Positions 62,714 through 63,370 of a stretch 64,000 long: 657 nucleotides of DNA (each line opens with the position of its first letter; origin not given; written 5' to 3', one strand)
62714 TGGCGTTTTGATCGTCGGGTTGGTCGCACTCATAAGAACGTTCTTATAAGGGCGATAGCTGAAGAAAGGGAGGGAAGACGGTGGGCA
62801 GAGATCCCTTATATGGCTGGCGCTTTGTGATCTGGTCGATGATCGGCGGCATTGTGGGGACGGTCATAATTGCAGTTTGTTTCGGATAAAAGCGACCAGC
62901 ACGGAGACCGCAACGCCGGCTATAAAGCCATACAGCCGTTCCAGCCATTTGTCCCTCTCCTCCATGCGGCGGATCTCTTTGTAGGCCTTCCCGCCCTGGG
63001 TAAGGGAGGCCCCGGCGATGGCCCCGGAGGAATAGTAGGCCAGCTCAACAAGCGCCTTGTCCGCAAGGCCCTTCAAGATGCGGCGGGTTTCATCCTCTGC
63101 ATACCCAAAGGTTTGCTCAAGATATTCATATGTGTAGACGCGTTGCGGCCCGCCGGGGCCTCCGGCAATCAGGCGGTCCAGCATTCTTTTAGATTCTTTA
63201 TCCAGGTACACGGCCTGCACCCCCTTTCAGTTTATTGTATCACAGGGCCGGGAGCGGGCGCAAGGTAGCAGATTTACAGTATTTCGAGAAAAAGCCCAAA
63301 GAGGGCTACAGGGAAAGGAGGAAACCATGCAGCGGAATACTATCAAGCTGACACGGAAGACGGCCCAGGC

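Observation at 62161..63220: A duplicated cassette pairs leader-hairpin-plus-SD-driven tiny hydrophobic ORFs with membrane-anchored winged-helix-like genes, converging and overlapping at their 3' ends (candidate novel toxin/immunity or exclusion module)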

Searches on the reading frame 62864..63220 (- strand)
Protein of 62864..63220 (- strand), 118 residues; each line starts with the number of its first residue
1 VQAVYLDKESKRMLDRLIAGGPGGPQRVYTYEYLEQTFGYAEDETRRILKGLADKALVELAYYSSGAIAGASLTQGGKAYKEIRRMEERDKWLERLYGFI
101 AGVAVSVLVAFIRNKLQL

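Call 6: search_protein_families(library=pfam, proteins=[window:62864-63220:-], max_evalue=1)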
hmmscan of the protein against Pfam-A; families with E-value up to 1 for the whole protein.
window:62864-63220:- (118 aa): 2 families
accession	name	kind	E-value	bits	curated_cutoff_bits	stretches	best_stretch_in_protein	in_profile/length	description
PF11173.13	DUF2960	-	0.12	13.2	27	1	28-87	6-65/79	Protein of unknown function (DUF2960)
PF14759.12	Reductase_C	-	0.13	13.2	25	1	36-91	12-67/85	Reductase C-terminal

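Call 9: find_homologous_proteins(query=window:62864-63211:-)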
Query window:62864-63211:- (115 aa): 2 proteins with E <= 0.001 among 15 candidates.
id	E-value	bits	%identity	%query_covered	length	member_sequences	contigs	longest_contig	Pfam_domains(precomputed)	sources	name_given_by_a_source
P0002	1.2e-67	243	100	100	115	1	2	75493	-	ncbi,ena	-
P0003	3.2e-55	203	84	100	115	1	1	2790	-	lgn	-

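Call 11: find_encoding_contigs(protein=P0003, flank=10000)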
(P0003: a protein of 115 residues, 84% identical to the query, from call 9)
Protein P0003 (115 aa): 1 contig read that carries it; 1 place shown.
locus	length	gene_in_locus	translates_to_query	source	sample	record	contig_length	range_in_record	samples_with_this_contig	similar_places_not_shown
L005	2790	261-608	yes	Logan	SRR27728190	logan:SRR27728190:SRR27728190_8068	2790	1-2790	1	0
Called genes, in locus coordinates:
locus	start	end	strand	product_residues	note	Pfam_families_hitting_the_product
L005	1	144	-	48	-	?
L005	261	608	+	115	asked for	-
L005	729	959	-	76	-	PF13443:HTH_26 (weak), PF01381:HTH_3 (weak)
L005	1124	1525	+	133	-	PF13560:HTH_31, PF01381:HTH_3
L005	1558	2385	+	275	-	PF07553:Lipoprotein_Ltp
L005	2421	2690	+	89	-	-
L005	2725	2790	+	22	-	?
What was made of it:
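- Neighbouring slots hold an Ltp-type sie lipoprotein in L005 (call 11).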

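Call 17: find_related_loci(query=A1, collection=viral_contigs, flank=6000)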
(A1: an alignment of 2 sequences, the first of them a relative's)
Query A1 (115 aa) in viral_contigs; peptide patterns used: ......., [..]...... (x = any residue, [..] = any of these).
78 stretches matched a pattern, but none encodes a relative of the query by tblastn (E <= 1e-3).

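Call 19: search_protein_families(library=phrogs, proteins=[window:62864-63211:-], max_evalue=1)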
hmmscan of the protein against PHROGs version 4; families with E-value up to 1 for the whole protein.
window:62864-63211:- (115 aa): 2 families
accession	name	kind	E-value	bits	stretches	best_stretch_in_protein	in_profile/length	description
phrog_689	-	lysis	0.0058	17.8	1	75-113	50-89/91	holin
phrog_12206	-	unknown function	0.032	15.5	1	44-113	40-113/119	-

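Call 25: search_protein_representatives(alignment_id=A1)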
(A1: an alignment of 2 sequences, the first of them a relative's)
Query: 2 sequences, 115 profile positions. Proteins with E-value up to 0.001 (for the whole library): 65; up to 1e-10: 12; up to 1e-30: 1. The best 65 are listed.
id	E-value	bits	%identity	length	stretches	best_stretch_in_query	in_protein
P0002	7.4e-70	248.4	-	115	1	1-115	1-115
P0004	5.1e-22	94.2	-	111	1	1-105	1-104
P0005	2.9e-21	91.8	-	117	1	1-109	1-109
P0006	2.2e-16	76.1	-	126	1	1-111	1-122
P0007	3.8e-16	75.3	-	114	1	1-110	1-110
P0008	8.5e-15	70.9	-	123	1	1-110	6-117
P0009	1.1e-14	70.5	-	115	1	1-111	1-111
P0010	1.2e-12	63.9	-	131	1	2-103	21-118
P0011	2.1e-12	63.2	-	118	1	1-103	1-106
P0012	4.1e-12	62.3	-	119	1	1-103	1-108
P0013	3.4e-11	59.3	-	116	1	3-112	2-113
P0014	8.6e-11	58.0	-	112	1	5-106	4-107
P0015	3.2e-10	56.1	-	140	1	1-109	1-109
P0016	7.1e-10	55.0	-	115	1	1-105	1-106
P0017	1.6e-09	54.0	-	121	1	1-111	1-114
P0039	7.1e-06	42.2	-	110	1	2-109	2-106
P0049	8.0e-05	38.8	-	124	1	1-107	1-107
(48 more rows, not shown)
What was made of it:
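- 62864..63211 (-): 115-aa tail-anchored winged-helix gene (GTG start at 63211; an alternative GTG at 63220 would give 118 aa). The family has about 65 representatives (call 25).
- HMMER finds 65 representatives (call 25).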

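Call 28: search_protein_families(library=pfam, alignment_id=A3, max_evalue=0.1)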
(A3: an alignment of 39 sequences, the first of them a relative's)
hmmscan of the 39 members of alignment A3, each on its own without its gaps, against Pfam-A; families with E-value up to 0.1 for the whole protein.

A. member 1, P0002 (115 aa): 0 families

B. families by the number of members that match (of 39 scanned): 16 families
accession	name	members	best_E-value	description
PF18895.5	T4SS_pilin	3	0.0019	Type IV secretion system pilin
PF13730.12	HTH_36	2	0.0026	Helix-turn-helix domain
PF09339.16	HTH_IclR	1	2.4e-05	IclR helix-turn-helix domain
PF09821.14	AAA_assoc_C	1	0.0064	C-terminal AAA-associated domain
PF02605.20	PsaL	1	0.0075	Photosystem I reaction centre subunit XI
PF20290.3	MC4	1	0.008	ABC-three component (ABC-3C) system Middle Component 4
PF13463.12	HTH_27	1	0.021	Winged helix DNA-binding domain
PF09639.16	YjcQ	1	0.023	YjcQ protein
PF25051.1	WHD_MCM8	1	0.025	MCM8 winged helix domain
PF06099.16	Phenol_hyd_sub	1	0.028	Phenol hydroxylase subunit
PF10254.14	Pacs-1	1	0.034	PACS-1 cytosolic sorting protein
PF19508.4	DUF6042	1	0.045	Family of unknown function (DUF6042)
PF07381.18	EarA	1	0.055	EarA-like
PF13424.12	TPR_12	1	0.056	Tetratricopeptide repeat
PF17782.7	DprA_WH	1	0.067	DprA winged helix domain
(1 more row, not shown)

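Call 29: search_solved_structures(query=A3, max_evalue=10)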
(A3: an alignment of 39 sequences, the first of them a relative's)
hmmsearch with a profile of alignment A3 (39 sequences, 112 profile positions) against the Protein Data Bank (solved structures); distinct sequences matched with E-value up to 10: 55.
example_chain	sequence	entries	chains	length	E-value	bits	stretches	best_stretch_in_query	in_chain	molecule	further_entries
6tey_A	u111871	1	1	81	0.00041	23.7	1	1-72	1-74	DNA-binding protein TubR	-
3g3z_A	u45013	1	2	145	0.00089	22.6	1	26-74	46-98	Transcriptional regulator, MarR family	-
3nrv_A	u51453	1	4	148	0.002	21.5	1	27-80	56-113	Putative transcriptional regulator (MarR/EmrR family)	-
1z91_A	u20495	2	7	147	0.021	18.2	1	3-76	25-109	Organic hydroperoxide resistance transcriptional regulator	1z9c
1ucr_A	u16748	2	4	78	0.053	16.9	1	6-72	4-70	Protein dsvD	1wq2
8pqm_A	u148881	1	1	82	0.082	16.3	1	9-61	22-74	FadR family transcriptional regulator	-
3l7w_A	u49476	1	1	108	0.091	16.1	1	19-74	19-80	Putative uncharacterized protein SMU.1704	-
8za5_A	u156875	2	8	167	0.095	16.1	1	24-74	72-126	MarR-family transcriptional regulator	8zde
9vg2_A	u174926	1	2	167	0.095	16.1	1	24-74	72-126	MarR-family transcriptional regulator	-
3cta_A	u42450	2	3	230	0.1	16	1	10-83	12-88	Riboflavin kinase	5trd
7nwg_a2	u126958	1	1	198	0.11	15.8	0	26-73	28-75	ribosomal protein eS25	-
2k0s_A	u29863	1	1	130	0.14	15.5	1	27-101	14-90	ADP-ribosylation factor-like protein 2-binding protein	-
3tgn_A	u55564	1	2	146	0.15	15.5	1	24-62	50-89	Adc operon repressor AdcR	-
3cdh_A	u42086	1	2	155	0.16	15.3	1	28-75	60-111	Transcriptional regulator, MarR family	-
3r0a_A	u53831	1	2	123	0.18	15.2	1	16-60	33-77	Putative transcriptional regulator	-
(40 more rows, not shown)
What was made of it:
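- On ToxR-like membrane one-component regulators: The profile hits TubR and MarR (call 29).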

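Call 32: find_homologous_proteins(query=A3, max_evalue=0.001)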
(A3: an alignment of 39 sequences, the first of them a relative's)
Query A3 (39 sequences) (115 aa, profile of the alignment): 33 proteins with E <= 0.001 among 1120 candidates.
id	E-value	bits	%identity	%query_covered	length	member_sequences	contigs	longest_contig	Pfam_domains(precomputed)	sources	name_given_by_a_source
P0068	4.6e-35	138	56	100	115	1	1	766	-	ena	-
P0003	3.8e-34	135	84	100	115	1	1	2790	-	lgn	-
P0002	1.0e-32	130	100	100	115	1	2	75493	-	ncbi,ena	-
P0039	3.9e-32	129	28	95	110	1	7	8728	-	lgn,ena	-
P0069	4.2e-32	128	37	100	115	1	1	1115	-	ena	-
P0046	8.2e-31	124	26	91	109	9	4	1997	-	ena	-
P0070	1.5e-30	123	35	95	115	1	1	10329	-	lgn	-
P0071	1.6e-30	123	30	91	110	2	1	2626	-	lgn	-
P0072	1.8e-30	123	33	95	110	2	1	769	-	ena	-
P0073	1.9e-30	123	31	98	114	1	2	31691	-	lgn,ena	-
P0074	2.2e-30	123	36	100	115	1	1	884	-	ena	-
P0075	2.6e-30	123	28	91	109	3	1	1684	-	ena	-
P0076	3.2e-30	122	27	91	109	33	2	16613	-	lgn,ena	-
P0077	3.9e-30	122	26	91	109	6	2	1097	-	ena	-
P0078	1.2e-29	120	26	91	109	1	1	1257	-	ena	-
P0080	2.3e-29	120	28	91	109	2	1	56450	-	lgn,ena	-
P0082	1.1e-28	117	29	91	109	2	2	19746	-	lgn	-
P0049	1.9e-26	110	28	92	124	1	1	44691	-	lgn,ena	-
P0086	5.1e-25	106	27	97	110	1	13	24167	-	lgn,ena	-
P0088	2.2e-24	104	30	95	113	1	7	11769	-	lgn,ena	-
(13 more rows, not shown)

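Call 33: find_encoding_contigs(protein=P0070, flank=5000, max_places=2)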
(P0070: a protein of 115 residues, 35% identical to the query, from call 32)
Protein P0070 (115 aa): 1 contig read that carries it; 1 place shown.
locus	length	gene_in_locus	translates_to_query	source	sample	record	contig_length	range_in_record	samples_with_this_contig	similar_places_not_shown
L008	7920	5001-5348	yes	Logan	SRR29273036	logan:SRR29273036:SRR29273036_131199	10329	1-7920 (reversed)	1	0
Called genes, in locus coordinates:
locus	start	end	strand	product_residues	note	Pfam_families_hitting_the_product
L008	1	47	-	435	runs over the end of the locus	PF01381:HTH_3 (faint), PF13936:HTH_38, PF12684:DUF3799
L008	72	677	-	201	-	-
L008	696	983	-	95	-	-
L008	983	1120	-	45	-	-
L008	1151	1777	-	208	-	-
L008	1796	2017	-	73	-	-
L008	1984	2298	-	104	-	-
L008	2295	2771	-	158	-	-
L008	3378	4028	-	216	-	-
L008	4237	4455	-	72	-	-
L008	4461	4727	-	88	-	-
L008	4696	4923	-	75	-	-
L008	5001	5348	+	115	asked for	-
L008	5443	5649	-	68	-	-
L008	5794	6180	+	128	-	PF12844:HTH_19, PF13560:HTH_31, PF01381:HTH_3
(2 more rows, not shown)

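Call 34: find_encoding_contigs(protein=P0073, flank=5000, max_places=2)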
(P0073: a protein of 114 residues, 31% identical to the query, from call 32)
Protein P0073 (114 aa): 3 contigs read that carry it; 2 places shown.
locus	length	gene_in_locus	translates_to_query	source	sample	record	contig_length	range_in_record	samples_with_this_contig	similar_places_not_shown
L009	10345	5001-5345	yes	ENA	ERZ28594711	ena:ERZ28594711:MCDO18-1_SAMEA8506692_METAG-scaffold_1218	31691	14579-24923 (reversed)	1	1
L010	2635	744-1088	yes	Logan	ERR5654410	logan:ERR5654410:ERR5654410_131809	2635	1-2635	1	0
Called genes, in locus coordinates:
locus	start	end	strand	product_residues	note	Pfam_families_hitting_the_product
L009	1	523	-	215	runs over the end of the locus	PF13479:AAA_24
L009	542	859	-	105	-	-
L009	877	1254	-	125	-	-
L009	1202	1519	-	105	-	PF14354:Lar_restr_allev (faint)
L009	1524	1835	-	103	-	-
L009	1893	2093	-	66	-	-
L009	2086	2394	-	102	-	-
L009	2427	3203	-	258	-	PF18909:dGTP_diPhyd_N, PF05063:MT-A70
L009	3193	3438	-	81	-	-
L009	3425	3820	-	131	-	PF14359:DUF4406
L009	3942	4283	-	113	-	PF02452:PemK_toxin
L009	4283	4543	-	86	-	-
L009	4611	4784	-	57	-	-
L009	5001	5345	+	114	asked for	-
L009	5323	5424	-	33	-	-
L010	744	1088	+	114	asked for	-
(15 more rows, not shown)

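Call 35: find_encoding_contigs(protein=P0080, flank=5000, max_places=2)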
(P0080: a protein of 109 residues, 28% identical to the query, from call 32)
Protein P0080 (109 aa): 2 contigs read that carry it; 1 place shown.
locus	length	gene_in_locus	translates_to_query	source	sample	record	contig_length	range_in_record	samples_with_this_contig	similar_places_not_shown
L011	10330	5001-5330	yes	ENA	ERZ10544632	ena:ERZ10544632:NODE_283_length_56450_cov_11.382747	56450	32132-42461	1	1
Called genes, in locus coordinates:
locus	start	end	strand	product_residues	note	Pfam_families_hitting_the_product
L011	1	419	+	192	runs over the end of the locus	PF16677:GP3_package (weak)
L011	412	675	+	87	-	-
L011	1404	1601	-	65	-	-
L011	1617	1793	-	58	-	-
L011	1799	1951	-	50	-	-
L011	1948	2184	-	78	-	-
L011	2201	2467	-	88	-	-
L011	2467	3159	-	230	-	-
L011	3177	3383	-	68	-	-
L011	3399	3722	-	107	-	-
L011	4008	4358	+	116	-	-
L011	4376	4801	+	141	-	-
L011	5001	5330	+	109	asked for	-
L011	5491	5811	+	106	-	PF21983:NikA-like (weak)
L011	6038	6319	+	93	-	-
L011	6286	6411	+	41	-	-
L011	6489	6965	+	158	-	PF02498:Bro-N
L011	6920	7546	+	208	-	PF00239:Resolvase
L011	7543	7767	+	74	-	-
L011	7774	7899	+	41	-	-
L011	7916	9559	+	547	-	PF22530:Terminase-T7_RNaseH-like (weak)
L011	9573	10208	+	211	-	-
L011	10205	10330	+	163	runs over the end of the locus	PF13353:Fer4_12, PF04055:Radical_SAM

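Call 40: find_encoding_contigs(protein=P0086, flank=4000, max_places=3)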
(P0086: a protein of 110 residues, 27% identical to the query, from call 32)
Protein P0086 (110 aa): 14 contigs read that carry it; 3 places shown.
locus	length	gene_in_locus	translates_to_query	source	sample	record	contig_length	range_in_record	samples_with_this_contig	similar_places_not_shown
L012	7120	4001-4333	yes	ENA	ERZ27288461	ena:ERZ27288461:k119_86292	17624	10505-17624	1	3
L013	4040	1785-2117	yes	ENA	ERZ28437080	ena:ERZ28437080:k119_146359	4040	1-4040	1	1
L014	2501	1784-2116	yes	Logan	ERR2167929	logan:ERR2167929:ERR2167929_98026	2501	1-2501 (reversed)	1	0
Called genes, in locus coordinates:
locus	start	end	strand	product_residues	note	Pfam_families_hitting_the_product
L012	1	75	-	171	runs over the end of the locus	PF12844:HTH_19, PF01381:HTH_3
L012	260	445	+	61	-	-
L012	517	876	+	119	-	-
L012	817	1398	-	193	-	PF10386:DUF2441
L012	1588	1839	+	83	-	-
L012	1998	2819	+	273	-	PF00303:Thymidylat_synt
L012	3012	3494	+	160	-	PF00186:DHFR_1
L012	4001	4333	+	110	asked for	-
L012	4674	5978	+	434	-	PF22530:Terminase-T7_RNaseH-like (faint)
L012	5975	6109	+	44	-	-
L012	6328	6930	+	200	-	PF05133:SPP1_portal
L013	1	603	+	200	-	?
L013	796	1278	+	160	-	PF00186:DHFR_1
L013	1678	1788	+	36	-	-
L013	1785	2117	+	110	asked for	-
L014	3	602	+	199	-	?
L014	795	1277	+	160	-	PF00186:DHFR_1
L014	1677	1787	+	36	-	-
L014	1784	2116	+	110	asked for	-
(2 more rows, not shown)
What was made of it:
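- Tandem members lie far from any switch, for example upstream of terminase in L011-L014 (calls 35, 40).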

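Call 42: find_encoding_contigs(protein=P0049, flank=4000, max_places=2)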
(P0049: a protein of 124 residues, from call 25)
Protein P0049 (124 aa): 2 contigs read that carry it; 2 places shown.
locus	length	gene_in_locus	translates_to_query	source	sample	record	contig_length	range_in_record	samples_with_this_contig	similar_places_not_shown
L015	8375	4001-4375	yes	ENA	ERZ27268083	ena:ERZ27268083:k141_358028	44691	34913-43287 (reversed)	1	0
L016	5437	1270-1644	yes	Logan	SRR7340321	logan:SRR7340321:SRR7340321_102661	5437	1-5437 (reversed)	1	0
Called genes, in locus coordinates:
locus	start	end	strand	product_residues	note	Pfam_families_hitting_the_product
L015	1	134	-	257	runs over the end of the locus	PF12684:DUF3799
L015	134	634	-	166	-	-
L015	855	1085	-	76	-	-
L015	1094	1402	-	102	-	-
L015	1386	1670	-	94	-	-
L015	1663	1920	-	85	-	-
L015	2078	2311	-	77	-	-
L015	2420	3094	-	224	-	PF24703:DUF7666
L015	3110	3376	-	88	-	-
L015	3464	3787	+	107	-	-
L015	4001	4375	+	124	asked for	-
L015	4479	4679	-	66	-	-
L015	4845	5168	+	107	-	PF13443:HTH_26 (weak)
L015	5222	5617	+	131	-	-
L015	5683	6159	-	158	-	-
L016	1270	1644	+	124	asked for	-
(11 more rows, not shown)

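Call 47: find_encoding_contigs(protein=P0088, flank=4000, max_places=2)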
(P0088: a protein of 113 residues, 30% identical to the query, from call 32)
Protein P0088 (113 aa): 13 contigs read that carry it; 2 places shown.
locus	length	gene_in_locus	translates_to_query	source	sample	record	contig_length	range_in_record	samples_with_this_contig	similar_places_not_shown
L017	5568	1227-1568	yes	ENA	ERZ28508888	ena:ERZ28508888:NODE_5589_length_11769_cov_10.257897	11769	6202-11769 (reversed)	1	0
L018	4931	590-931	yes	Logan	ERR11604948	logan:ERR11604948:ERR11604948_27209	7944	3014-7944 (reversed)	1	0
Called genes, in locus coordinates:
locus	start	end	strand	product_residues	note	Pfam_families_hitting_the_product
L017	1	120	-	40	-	?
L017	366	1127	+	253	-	PF00239:Resolvase, PF07508:Recombinase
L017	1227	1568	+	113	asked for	-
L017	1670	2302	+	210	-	-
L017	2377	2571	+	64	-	-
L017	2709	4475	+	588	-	PF16697:Yop-YscD_cpl, PF00498:FHA, PF01098:FTSW_RODA_SPOVE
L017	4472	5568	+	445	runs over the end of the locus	PF00905:Transpeptidase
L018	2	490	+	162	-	?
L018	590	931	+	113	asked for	-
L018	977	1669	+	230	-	-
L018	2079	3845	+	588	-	PF16697:Yop-YscD_cpl, PF00498:FHA, PF01098:FTSW_RODA_SPOVE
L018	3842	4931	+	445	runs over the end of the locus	PF00905:Transpeptidase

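Call 48: find_encoding_contigs(protein=P0082, flank=4000, max_places=2)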
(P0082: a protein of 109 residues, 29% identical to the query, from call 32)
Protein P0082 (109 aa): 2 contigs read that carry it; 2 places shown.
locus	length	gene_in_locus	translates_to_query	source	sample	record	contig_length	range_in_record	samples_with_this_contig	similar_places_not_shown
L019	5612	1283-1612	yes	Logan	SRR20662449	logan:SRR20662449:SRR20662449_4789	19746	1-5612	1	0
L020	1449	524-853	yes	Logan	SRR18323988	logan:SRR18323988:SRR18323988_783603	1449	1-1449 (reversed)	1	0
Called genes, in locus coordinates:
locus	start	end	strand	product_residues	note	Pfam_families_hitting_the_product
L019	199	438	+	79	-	-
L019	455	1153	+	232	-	-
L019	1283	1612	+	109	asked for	-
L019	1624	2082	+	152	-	-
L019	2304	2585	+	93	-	-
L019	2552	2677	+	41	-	-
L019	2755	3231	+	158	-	PF02498:Bro-N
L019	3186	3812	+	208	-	PF00239:Resolvase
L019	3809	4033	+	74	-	-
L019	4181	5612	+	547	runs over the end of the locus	PF22530:Terminase-T7_RNaseH-like (weak)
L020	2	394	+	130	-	?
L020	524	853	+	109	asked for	-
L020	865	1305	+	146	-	-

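Call 53: search_dna_similar(query=window:62864-63211:-, collection=phages, mode=protein, max_evalue=0.01)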
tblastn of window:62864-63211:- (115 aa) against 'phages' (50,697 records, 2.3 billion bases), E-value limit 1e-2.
No match.

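Call 66: predict_structure(alignment_id=A4)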
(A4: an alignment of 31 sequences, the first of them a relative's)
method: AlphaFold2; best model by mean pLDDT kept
length: 115 residues; sequences in the alignment: 31
mean_pLDDT: 86.8   pTM: 0.65
mean pLDDT of the five models: 86.8, 84.6, 83.0, 82.0, 80.0
residues with pLDDT >= 90: 49; 70-90: 59; 50-70: 7; < 50: 0
segments of 3 or more residues with pLDDT < 50: none
pLDDT, mean of each block of 10 residues (from residue 1): 87 80 78 88 91 90 84 87 88 92 91 82
secondary structure, 60 per line:
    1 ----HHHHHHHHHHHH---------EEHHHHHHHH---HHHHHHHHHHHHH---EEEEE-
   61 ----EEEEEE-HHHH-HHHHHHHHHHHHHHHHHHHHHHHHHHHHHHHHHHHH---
elements in order: H5-16 H28-35 H39-51 E55-59 E65-70 H72-75 H77-112
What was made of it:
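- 62864..63211 (-): AF2 pLDDT is 86.8 with an H-H-H-beta-beta-long-helix order (call 66).
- On ToxR-like membrane one-component regulators: The helix runs to residue 112 of 115 (call 66).
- The protein is membrane-located (call 66).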

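Call 69: fold_search(model_id=the predicted structure, library=pdb)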
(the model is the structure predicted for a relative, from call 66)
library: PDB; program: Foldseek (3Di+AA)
matches with E <= 10: 1660; with E <= 0.001: 0
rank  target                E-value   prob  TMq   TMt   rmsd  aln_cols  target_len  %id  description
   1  3eco_A                1.1e-03  1.00  0.50  0.43  11.0       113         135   15  Crystal structure of MepR, a transcription regulator of the Staphylococcus aureus multidrug efflux pump MepA (released 2009-02-10)
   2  4l9t_A                1.3e-03  1.00  0.51  0.42  10.2       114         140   15  Crystal structure of MepR F27L mutant from multidrug resistant S. aureus clinical isolate (released 2013-09-11)
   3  5ffx_A                1.6e-03  1.00  0.50  0.42  10.1       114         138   16  S. aureus MepR G34K Mutant (released 2016-12-21)
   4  2obp_A                1.9e-03  1.00  0.55  0.75   2.9        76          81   22  Crystal structure of a putative dna-binding protein (reut_b4095) from ralstonia eutropha jmp134 at 1.70 A resolution (released 2007-01-16)
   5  22oz_D                2.2e-03  1.00  0.56  0.40   5.6        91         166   16  Structural insights into HpaR-mediated recognition of hrpX and hrpG in Xanthomonas campestris pv. campestris (released 2026-03-11)
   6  5ffx_D                2.5e-03  1.00  0.49  0.42  11.1       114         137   16  S. aureus MepR G34K Mutant (released 2016-12-21)
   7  3g3z_A                2.5e-03  1.00  0.46  0.38  15.6       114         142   18  The structure of NMB1585, a MarR family regulator from Neisseria meningitidis (released 2009-04-14)
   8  3nrv_C                3.3e-03  1.00  0.51  0.42  16.4       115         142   18  Crystal structure of MarR/EmrR family transcriptional regulator from Acinetobacter sp. ADP1 (released 2010-09-15)
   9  5f6f_A                3.5e-03  1.00  0.49  0.41  10.7       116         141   15  S. aureus MepR G34R Mutant (released 2016-12-07)
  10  2fbh                  3.5e-03  1.00  0.45  0.38  15.5       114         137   22  The crystal structure of transcriptional regulator PA3341 (released 2005-12-20)
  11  6xjf_G                3.5e-03  0.99  0.44  0.47   8.5       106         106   20  X-ray crystal structure of Pyrococcus furiosus general transcription factor TFE-alpha (SeMet labeled protein) (released 2020-07-08)
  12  8pvz_B                3.8e-03  1.00  0.48  0.40   2.4        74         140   26  Manganese-dependent transcriptional repressor DR2539 complexed with cadmium (released 2024-05-08)
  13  4l9t_B                4.0e-03  1.00  0.52  0.44   9.9       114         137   15  Crystal structure of MepR F27L mutant from multidrug resistant S. aureus clinical isolate (released 2013-09-11)
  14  4lln_I                4.0e-03  1.00  0.51  0.44  11.8       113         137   15  Crystal structure of S. aureus MepR-DNA complex (released 2014-05-14)
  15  4yif_B                4.0e-03  0.99  0.41  0.34  15.8       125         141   18  Crystal structure of Rv0880 (released 2015-06-10)
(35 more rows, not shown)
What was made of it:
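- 62864..63211 (-): Foldseek hits MarR, MepR, ArsR and LexA-N (call 69).
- On Type II toxin-antitoxin: The winged-helix fold is present (calls 66, 69).
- On ToxR-like membrane one-component regulators: The top structural matches are MarR/MepR, ArsR, LexA-N and TFE (call 69).
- Closest known: ToxR/ToxS, TcpP/TcpH and CadC-type membrane-bound one-component regulators. Different: The fold matches MarR/ArsR/LexA-N rather than OmpR/PhoB type (call 69).
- The fold is a winged helix plus a long C-terminal helix (calls 29, 66, 69). The fold matches transcription regulators (calls 29, 69).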

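Call 70: find_encoding_contigs(protein=P0068, flank=4000, max_places=2)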
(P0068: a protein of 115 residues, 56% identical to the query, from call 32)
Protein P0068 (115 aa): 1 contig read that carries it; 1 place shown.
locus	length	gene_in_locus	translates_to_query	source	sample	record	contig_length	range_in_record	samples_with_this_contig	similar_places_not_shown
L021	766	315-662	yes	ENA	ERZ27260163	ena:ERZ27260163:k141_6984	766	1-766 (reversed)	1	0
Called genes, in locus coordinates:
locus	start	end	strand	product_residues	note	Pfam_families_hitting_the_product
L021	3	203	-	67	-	?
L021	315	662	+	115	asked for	-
